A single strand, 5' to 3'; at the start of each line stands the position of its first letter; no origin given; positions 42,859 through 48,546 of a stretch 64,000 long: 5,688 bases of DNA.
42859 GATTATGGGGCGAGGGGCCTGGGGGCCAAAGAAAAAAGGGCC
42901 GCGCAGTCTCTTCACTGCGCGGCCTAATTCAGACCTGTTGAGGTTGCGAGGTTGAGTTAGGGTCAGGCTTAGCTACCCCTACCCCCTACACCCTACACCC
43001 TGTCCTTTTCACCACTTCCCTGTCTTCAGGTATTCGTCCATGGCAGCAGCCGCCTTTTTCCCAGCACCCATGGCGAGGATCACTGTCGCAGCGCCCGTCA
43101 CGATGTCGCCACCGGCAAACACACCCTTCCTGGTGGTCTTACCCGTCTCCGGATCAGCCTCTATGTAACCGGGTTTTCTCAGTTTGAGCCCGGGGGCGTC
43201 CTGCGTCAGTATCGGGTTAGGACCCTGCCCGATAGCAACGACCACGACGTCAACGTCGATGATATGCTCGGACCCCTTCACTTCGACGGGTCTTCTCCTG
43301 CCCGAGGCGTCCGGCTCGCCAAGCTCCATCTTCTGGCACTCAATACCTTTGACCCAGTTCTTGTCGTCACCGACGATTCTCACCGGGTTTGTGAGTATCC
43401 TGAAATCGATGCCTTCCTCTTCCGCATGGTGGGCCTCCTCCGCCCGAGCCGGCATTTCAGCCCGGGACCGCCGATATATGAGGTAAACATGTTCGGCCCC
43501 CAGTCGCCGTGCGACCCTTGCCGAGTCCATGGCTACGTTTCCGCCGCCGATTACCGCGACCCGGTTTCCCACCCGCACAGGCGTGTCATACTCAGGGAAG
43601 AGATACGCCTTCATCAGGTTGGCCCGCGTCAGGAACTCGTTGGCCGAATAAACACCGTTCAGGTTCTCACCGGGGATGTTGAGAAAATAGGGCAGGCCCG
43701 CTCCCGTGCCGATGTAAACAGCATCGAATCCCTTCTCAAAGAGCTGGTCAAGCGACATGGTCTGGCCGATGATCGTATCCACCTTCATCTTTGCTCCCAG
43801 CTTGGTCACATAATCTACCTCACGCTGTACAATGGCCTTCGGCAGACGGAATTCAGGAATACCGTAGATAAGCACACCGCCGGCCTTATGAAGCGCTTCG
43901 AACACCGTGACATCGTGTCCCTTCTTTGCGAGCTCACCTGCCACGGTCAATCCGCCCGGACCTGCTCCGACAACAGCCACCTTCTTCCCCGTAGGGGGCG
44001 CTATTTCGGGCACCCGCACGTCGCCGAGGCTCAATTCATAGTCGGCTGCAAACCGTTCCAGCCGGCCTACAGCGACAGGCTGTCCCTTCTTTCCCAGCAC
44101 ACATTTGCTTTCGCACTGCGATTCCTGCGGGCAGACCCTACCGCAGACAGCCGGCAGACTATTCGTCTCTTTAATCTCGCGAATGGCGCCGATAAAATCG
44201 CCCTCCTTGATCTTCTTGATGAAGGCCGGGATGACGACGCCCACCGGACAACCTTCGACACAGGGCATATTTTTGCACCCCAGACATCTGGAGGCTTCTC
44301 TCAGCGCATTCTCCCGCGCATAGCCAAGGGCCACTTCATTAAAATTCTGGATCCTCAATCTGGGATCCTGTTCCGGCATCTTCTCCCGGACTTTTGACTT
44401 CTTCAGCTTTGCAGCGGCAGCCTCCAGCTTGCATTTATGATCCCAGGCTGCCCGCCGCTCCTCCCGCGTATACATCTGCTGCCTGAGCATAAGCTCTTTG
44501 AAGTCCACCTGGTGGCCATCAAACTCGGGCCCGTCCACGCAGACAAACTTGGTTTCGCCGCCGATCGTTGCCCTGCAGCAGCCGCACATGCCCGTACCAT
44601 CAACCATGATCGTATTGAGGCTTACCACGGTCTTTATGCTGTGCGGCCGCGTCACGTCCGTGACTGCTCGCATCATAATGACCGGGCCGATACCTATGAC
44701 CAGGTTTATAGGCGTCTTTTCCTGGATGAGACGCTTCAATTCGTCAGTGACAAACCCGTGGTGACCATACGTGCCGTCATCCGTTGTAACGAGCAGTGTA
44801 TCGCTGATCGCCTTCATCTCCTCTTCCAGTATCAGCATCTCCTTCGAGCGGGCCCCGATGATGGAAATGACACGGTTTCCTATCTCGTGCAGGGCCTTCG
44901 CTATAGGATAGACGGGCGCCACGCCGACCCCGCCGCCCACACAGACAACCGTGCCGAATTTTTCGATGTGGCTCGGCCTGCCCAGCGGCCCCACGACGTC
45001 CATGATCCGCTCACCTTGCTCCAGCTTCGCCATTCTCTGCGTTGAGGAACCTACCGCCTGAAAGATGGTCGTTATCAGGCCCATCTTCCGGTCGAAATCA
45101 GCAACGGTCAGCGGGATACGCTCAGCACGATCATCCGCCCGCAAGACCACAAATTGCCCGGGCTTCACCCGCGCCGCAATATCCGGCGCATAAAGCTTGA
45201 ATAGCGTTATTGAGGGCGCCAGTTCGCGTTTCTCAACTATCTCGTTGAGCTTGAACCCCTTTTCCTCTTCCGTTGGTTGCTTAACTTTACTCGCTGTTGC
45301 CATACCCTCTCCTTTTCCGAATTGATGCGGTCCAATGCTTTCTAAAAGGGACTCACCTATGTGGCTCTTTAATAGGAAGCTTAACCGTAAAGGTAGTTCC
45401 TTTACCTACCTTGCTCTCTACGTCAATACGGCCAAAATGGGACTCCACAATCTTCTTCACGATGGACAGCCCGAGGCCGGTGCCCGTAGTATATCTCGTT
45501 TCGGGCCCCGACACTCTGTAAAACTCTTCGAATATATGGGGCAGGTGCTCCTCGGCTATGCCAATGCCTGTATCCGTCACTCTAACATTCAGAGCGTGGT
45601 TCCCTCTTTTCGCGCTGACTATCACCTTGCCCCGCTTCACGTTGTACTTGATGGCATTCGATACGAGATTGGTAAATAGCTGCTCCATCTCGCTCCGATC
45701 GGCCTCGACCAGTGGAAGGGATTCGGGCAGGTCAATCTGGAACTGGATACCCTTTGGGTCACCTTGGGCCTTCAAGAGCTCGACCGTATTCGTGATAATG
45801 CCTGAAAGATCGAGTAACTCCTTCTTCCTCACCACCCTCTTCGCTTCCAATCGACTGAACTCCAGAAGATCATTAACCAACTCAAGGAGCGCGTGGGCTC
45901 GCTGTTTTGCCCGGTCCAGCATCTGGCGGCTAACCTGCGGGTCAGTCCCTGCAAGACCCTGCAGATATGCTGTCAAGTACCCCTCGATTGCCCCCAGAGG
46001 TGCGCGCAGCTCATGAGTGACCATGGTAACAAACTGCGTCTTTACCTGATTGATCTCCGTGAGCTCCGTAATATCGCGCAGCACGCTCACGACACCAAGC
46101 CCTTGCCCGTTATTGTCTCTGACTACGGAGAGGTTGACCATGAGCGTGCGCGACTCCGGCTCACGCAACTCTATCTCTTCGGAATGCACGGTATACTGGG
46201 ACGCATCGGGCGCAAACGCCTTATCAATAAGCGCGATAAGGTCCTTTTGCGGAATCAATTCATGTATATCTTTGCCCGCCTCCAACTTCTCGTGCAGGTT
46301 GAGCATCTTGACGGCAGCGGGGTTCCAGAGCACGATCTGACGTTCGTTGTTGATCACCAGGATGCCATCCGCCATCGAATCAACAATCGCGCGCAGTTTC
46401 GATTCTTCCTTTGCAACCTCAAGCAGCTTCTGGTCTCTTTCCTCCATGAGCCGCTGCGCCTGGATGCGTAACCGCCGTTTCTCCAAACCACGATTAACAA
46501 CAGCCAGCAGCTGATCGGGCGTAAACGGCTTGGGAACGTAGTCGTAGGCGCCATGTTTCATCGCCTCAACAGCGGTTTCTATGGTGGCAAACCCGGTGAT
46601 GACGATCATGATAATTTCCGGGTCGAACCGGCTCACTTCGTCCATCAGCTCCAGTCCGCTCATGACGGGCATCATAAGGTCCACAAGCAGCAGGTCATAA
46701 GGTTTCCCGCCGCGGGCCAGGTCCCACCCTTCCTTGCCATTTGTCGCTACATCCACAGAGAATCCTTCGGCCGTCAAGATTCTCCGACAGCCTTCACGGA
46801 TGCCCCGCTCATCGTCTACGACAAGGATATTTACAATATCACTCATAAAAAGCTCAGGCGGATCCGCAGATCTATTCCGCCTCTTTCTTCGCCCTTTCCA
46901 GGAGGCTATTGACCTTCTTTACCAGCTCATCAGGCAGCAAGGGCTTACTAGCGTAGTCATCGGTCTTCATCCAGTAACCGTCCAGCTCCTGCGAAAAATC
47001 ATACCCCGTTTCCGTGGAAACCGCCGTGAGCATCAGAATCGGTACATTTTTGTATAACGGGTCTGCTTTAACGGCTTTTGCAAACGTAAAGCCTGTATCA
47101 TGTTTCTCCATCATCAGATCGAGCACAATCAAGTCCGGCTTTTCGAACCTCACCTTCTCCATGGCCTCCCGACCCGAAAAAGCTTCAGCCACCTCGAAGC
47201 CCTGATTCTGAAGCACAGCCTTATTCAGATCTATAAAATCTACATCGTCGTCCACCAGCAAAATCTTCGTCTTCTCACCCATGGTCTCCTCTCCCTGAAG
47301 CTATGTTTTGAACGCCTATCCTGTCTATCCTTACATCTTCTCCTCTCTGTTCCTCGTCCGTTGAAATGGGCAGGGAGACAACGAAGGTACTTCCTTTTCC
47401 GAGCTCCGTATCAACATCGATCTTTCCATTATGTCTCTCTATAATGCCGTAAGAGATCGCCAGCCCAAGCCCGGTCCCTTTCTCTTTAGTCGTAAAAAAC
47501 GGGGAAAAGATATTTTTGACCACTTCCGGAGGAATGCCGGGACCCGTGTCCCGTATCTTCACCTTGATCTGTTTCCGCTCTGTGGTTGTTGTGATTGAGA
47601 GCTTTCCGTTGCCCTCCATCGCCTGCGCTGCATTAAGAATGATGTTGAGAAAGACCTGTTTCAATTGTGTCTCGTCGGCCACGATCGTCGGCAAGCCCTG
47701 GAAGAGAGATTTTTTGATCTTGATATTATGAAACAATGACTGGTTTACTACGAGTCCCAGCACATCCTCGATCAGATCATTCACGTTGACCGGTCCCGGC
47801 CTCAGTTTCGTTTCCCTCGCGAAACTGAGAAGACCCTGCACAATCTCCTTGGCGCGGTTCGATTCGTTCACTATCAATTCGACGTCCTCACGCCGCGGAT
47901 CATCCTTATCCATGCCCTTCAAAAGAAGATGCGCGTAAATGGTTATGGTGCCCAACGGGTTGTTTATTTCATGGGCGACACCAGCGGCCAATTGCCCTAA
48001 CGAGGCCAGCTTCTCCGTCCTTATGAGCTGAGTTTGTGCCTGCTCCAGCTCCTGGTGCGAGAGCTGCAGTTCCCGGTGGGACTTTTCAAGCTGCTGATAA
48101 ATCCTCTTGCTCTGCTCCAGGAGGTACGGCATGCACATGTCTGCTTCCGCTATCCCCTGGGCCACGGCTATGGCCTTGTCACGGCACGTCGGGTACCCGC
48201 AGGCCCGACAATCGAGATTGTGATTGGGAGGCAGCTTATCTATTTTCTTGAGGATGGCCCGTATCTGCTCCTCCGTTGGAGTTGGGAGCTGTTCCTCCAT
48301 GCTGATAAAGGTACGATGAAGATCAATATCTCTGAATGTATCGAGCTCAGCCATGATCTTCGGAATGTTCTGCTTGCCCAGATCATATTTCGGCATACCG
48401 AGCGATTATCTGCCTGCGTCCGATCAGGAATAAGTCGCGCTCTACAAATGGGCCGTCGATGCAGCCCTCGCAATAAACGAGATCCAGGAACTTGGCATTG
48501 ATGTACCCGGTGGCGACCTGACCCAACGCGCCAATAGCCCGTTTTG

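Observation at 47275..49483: Sensory [FeFe]-hydrogenase-like protein wired directly to a histidine kinase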

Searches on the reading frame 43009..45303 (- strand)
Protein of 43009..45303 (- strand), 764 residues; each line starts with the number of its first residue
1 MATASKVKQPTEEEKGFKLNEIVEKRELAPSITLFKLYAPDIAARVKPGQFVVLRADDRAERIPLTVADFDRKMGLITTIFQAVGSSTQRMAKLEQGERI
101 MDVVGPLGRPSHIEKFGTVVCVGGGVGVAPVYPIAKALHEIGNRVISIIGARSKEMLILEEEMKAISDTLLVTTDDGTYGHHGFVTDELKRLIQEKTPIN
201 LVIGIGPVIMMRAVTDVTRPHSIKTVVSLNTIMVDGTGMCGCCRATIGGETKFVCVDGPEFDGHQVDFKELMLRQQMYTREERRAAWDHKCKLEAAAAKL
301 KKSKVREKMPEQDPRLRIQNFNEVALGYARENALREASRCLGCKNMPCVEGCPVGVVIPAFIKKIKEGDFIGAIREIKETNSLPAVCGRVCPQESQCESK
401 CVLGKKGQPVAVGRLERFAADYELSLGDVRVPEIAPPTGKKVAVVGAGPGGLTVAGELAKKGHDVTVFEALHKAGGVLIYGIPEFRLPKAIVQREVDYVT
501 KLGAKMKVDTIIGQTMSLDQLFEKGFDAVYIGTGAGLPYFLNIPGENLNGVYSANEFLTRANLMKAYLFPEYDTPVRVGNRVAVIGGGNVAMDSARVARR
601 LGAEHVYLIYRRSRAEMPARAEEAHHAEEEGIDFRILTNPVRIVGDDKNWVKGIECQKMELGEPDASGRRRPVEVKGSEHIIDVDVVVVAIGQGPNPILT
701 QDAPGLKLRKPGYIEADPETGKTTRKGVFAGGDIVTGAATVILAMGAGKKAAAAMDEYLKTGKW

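Call 36: search_protein_families(library=pfam, proteins=[window:43009-45303:-], max_evalue=0.0001)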
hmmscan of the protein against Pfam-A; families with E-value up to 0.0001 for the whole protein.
window:43009-45303:- (764 aa): 8 families
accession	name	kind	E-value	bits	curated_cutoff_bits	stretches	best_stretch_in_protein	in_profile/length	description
PF14691.11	Fer4_20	-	3.3e-43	146.5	25.8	1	317-424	1-109/113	Dihydroprymidine dehydrogenase domain II, 4Fe-4S cluster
PF07992.20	Pyr_redox_2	-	4e-38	131.9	26.1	1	440-748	1-291/291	Pyridine nucleotide-disulphide oxidoreductase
PF00070.33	Pyr_redox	-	1.6e-14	54.6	22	1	581-655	1-78/82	Pyridine nucleotide-disulphide oxidoreductase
PF10418.14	DHODB_Fe-S_bind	-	1e-11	44.8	23.9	1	230-267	1-41/41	Iron-sulfur cluster binding domain of dihydroorotate dehydrogenase B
PF13738.12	Pyr_redox_3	-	1e-09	38.5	30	0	579-732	164-305/305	Pyridine nucleotide-disulphide oxidoreductase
PF13450.12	NAD_binding_8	-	1.6e-07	31.9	21.9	1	444-476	1-33/68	NAD(P)-binding Rossmann-like domain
PF00175.26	NAD_binding_1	-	9.4e-06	26.7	22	1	122-215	2-108/109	Oxidoreductase NAD-binding domain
PF01494.25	FAD_binding_3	-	3.2e-05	23.8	22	0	441-472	3-34/349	FAD binding domain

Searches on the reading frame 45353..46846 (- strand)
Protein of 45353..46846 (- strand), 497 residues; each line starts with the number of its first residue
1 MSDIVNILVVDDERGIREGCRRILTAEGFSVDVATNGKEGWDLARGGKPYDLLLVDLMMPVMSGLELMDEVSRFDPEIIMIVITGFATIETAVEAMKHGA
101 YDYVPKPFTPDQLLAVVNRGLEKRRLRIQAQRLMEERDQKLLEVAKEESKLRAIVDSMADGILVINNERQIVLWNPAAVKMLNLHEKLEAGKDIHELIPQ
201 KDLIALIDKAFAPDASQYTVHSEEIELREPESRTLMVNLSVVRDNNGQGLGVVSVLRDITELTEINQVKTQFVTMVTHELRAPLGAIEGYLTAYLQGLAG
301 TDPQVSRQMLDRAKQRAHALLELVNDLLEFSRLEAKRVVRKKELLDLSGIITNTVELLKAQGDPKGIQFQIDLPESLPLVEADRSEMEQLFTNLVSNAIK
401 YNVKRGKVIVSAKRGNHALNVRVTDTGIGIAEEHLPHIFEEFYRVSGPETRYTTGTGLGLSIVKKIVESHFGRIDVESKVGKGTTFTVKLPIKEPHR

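Call 3: search_protein_families(library=pfam, proteins=[window:45353-46846:-], max_evalue=0.01)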
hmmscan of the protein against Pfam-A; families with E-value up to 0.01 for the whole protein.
window:45353-46846:- (497 aa): 12 families
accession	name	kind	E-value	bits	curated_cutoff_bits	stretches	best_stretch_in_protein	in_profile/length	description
PF02518.31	HATPase_c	-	5.4e-31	107.8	26.4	1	383-493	2-110/111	Histidine kinase-, DNA gyrase B-, and HSP90-like ATPase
PF00072.30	Response_reg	-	1.7e-29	102.7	30.2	1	7-117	1-110/111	Response regulator receiver domain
PF00512.31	HisKA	-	2.5e-14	53.5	26.9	1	269-335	2-65/66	His Kinase A (phospho-acceptor) domain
PF00989.32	PAS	-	2.1e-11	44.2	22.6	1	150-259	2-113/113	PAS fold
PF13426.13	PAS_9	-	1e-10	42.2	27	1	160-261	2-103/103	PAS domain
PF13188.13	PAS_8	-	5e-09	36.2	21.8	1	150-205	2-54/65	PAS domain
PF08448.16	PAS_4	-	8e-08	32.9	23.1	1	155-262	1-108/110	PAS fold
PF12860.13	PAS_7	-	8.2e-07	29.6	27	1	155-264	1-112/115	PAS fold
PF13581.12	HATPase_c_2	-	0.00019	21.8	27.4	1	381-487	26-124/127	Histidine kinase-like ATPase domain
PF04962.18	KduI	-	0.00049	20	23.9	1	245-307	192-252/262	KduI/IolB family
PF13596.12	PAS_10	-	0.0082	17.2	22.1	0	152-260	2-106/106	PAS domain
PF24820.1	Diguanyl_cycl_sensor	-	0.0093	16.3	28.1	0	155-241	2-93/109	Diguanylate cyclase-like sensor domain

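Call 4: search_protein_families(library=ncbifam, proteins=[window:45353-46846:-], max_evalue=0.01)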
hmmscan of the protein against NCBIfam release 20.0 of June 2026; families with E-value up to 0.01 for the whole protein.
window:45353-46846:- (497 aa): 171 families (the best 25 are shown)
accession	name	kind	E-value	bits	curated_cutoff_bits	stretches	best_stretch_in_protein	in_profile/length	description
NF046044.1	PnpS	equivalog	1e-90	304.6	400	1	123-491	29-390/390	two-component system histidine kinase PnpS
TIGR02966.1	phoR_proteo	equivalog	6.6e-79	265.3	334.2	1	146-490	3-333/333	phosphate regulon sensor histidine kinase PhoR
NF033092.0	HK_WalK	equivalog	1.1e-77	262.1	725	1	143-492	252-594/594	cell wall metabolism sensor histidine kinase WalK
NF008468.0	PRK11360.1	equivalog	1.8e-65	221.5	646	1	150-494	269-610/616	two-component system sensor histidine kinase AtoS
NF045911.1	TCSHisKinNblS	equivalog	4.5e-62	210.2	1000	1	130-492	247-620/621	two-component system sensor histidine kinase NblS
NF047465.1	hybrid_HK_LvrA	exception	2e-57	194.8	1200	2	261-496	194-426/819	hybrid histidine kinase/response regulator LvrA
NF047874.1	MASE3_PAS_HK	subfamily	3.1e-57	194.8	560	1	131-493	247-626/655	MASE3 domain-containing sensor histidine kinase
NF041880.1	EPS_EpsF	equivalog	1.7e-55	188.4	900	1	49-491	39-492/492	response regulator EpsF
NF033093.1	HK_VicK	exception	3.3e-55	187.5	680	1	144-493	89-436/448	cell wall metabolism sensor histidine kinase VicK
TIGR02956.1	TMAO_torS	equivalog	1.8e-54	185.2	676.5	2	264-494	459-684/967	TMAO reductase system sensor histidine kinase/response regulator TorS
NF008302.0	PRK11091.1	equivalog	2e-54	185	838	2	130-493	136-506/779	aerobic respiration two-component sensor histidine kinase ArcB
NF011874.0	PRK15347.1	equivalog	5.2e-53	180.3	852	2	265-494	394-616/921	two component system sensor kinase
NF041735.1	hist_kin_RppB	equivalog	7.6e-51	173.3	400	1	269-491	216-438/438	two-component system sensor histidine kinase RppB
NF038297.2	hybrid_HK_HrmK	equivalog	2.8e-50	171.6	725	2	260-494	226-459/607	hybrid histidine kinase/response regulator HrmK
NF041832.1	near_NosP_CTERM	subfamily_domain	2.5e-48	165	400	2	265-494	3-227/370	NahK/ErcS family hybrid sensor histidine kinase/response regulator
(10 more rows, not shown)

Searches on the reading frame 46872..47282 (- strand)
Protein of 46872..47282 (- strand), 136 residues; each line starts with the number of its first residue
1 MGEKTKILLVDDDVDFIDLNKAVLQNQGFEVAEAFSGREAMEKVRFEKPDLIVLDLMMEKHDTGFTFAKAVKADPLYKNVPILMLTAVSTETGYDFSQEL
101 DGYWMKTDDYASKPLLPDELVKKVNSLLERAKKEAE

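Call 3: search_protein_families(library=pfam, proteins=[window:46872-47282:-], max_evalue=0.01)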
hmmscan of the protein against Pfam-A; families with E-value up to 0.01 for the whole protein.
window:46872-47282:- (136 aa): 1 family
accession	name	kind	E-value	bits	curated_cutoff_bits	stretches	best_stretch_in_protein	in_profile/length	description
PF00072.30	Response_reg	-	8.6e-20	71.4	30.2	1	7-124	1-110/111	Response regulator receiver domain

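Call 4: search_protein_families(library=ncbifam, proteins=[window:46872-47282:-], max_evalue=0.01)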
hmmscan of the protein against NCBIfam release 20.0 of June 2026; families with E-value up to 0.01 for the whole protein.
window:46872-47282:- (136 aa): 90 families (the best 25 are shown)
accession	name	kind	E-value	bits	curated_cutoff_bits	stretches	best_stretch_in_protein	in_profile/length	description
TIGR02154.1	PhoB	equivalog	6.2e-25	87.8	296.2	1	5-134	3-126/226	phosphate regulon transcriptional regulator PhoB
NF053854.1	RespRegPhoBBctds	equivalog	2e-22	79.7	270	1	7-134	1-121/225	two-component system response regulator PhoB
NF045944.1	ResRegRpaBCyano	equivalog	1.1e-21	77.3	330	1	8-134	1-118/229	response regulator transcription factor RpaB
NF007005.1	PRK09468.1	equivalog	3.5e-20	72.4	331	1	3-134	2-125/237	osmolarity response regulator transcription factor OmpR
NF040689.1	MtrAB_MtrA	equivalog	2e-19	69.8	300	1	7-134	1-119/219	MtrAB system response regulator MtrA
NF040534.1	resp_reg_YycF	equivalog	2.7e-19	69.4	340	1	6-134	2-121/231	response regulator YycF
NF033117.2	vanR_ACDEGLN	exception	4.4e-19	68.9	350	1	7-133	1-118/226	VanR-ABDEGLN family response regulator transcription factor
NF007135.0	PRK09581.1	equivalog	5.7e-19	68.3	474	1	5-128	3-120/457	PleD family two-component system response regulator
NF033120.0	vanR_FM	exception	2.5e-18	66.6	460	1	5-133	4-123/231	vancomycin resistance response regulator transcription factor, VanR-F/VanR-M family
NF051850.1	RespRegRprY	equivalog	6.5e-18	65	370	1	1-132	1-124/234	response regulator transcription factor RprY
NF008199.0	PRK10955.1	equivalog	6.5e-17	62.2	341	1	5-132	2-119/232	envelope stress response regulator transcription factor CpxR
NF045717.1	DVU0259_DivK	exception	1.9e-16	60.3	160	1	5-92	3-89/117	DVU0259 family response regulator domain-containing protein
NF008296.0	PRK11083.1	equivalog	2.5e-16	59.8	273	1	4-134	3-124/228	two-component system response regulator CreB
NF007982.1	PRK10710.1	equivalog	3e-16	59.7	380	1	4-135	7-129/235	envelope stress response regulator BaeR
NF007546.0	PRK10161.1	equivalog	1.2e-15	57.8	471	1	6-131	4-123/229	phosphate response regulator transcription factor PhoB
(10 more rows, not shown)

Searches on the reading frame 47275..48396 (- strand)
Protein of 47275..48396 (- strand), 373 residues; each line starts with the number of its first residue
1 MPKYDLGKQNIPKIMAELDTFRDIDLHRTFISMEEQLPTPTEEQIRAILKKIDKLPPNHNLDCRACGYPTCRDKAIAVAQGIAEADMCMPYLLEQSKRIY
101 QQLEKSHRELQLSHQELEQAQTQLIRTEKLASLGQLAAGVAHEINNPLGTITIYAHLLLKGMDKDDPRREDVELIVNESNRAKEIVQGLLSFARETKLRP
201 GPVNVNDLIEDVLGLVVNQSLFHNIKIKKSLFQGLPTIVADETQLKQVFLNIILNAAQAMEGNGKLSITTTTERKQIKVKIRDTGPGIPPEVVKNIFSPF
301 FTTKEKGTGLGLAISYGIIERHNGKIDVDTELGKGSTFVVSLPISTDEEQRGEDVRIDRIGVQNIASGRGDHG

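Call 3: search_protein_families(library=pfam, proteins=[window:47275-48396:-], max_evalue=0.01)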
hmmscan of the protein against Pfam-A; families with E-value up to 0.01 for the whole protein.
window:47275-48396:- (373 aa): 5 families
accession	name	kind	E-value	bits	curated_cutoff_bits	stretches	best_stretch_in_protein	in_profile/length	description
PF02518.31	HATPase_c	-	9.9e-28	97.2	26.4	1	241-344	2-109/111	Histidine kinase-, DNA gyrase B-, and HSP90-like ATPase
PF00512.31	HisKA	-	3.7e-13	49.8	26.9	1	133-195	2-63/66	His Kinase A (phospho-acceptor) domain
PF04060.18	FeS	-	3.7e-10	39.8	23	1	61-90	4-33/33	Putative Fe-S cluster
PF13581.12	HATPase_c_2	-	0.00094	19.6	27.4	1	253-321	44-111/127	Histidine kinase-like ATPase domain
PF14680.12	FANCI_HD2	-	0.0077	16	25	0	206-257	27-77/230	FANCI helical domain 2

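Call 4: search_protein_families(library=ncbifam, proteins=[window:47275-48396:-], max_evalue=0.01)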
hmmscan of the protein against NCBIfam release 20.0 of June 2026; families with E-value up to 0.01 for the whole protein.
window:47275-48396:- (373 aa): 93 families (the best 25 are shown)
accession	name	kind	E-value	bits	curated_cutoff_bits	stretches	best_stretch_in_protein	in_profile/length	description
NF008468.0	PRK11360.1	equivalog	5.6e-77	259.5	646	1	117-350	380-614/616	two-component system sensor histidine kinase AtoS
NF007688.0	PRK10364.1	equivalog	1.1e-63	215.6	479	1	107-349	217-456/460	two-component system sensor histidine kinase ZraS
NF010411.0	PRK13837.1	equivalog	3.2e-57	194.1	647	1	113-354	430-685/828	two-component system VirA-like sensor kinase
NF038348.1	T2SS_HK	subfamily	1.7e-54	185.2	450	2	171-344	396-573/574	histidine kinase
NF046020.1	HisKinCckABruc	equivalog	1.4e-48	165.4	1000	1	120-351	467-714/868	cell cycle histidine kinase CckA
NF052574.1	HisKinEspCMyxo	equivalog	3.3e-47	161.2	1200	1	118-350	402-643/785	serine histidine kinase EspC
NF046026.1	HisKinCckACaul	equivalog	1.5e-44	152.2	1000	1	117-351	286-539/678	cell cycle histidine kinase CckA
NF052573.1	HisKinEspAMyxo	equivalog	4e-44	150.8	1400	1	116-350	367-617/755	serine histidine kinase EspA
NF010076.0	PRK13557.1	subfamily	9.2e-44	149.8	631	1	118-354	148-404/540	histidine kinase famiy protein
NF053867.1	SprKinKinDBac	equivalog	1.1e-41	142.8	775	1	127-346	280-499/500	sporulation kinase KinD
NF047466.1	hybrid_RR_LvrB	exception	1.6e-38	132.9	500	1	96-344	116-376/377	hybrid histidine kinase/response regulator LvrB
NF046044.1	PnpS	equivalog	5.5e-38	131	400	1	137-343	174-390/390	two-component system histidine kinase PnpS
NF047497.1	HK_LIC_12097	equivalog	2.3e-37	128.6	500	1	121-344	138-366/367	LIC_12097 family sensor histidine kinase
NF047794.1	HisKinPtgB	equivalog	2.7e-35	121.8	1000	1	93-339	402-650/656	two-component system sensor histidine kinase PgtB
NF008293.1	PRK11073.1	equivalog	2.8e-35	122.2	240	1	118-344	116-347/349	nitrogen regulation protein NR(II)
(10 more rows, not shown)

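Call 80: list_cluster_members(proteins=[window:47275-48396:-, window:48383-49483:-, window:46872-47282:-])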
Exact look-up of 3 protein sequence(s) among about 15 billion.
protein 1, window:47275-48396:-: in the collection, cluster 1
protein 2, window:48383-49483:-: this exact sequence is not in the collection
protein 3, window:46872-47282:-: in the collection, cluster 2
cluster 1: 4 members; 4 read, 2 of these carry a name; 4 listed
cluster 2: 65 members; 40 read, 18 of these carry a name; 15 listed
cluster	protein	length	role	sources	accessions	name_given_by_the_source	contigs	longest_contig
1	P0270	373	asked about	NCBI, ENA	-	-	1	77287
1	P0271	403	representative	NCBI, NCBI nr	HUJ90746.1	MAG TPA: ATP-binding protein, partial [Syntrophorhabdales bacterium] | ATP-binding protein [Syntrophorhabdales bacterium]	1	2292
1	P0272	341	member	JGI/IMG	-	signal transduction histidine kinase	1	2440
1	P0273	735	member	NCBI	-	-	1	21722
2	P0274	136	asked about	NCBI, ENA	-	-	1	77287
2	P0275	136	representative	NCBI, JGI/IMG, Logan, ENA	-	-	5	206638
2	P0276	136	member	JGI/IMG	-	DNA-binding response OmpR family regulator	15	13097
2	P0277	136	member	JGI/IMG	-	DNA-binding response OmpR family regulator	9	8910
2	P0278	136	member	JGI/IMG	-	DNA-binding response OmpR family regulator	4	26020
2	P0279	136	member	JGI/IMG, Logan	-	CheY-like chemotaxis protein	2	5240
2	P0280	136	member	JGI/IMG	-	DNA-binding response OmpR family regulator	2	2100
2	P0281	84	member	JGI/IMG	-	DNA-binding response OmpR family regulator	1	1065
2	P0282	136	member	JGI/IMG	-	DNA-binding response OmpR family regulator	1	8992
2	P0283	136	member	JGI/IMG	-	DNA-binding response OmpR family regulator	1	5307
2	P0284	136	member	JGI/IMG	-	DNA-binding response OmpR family regulator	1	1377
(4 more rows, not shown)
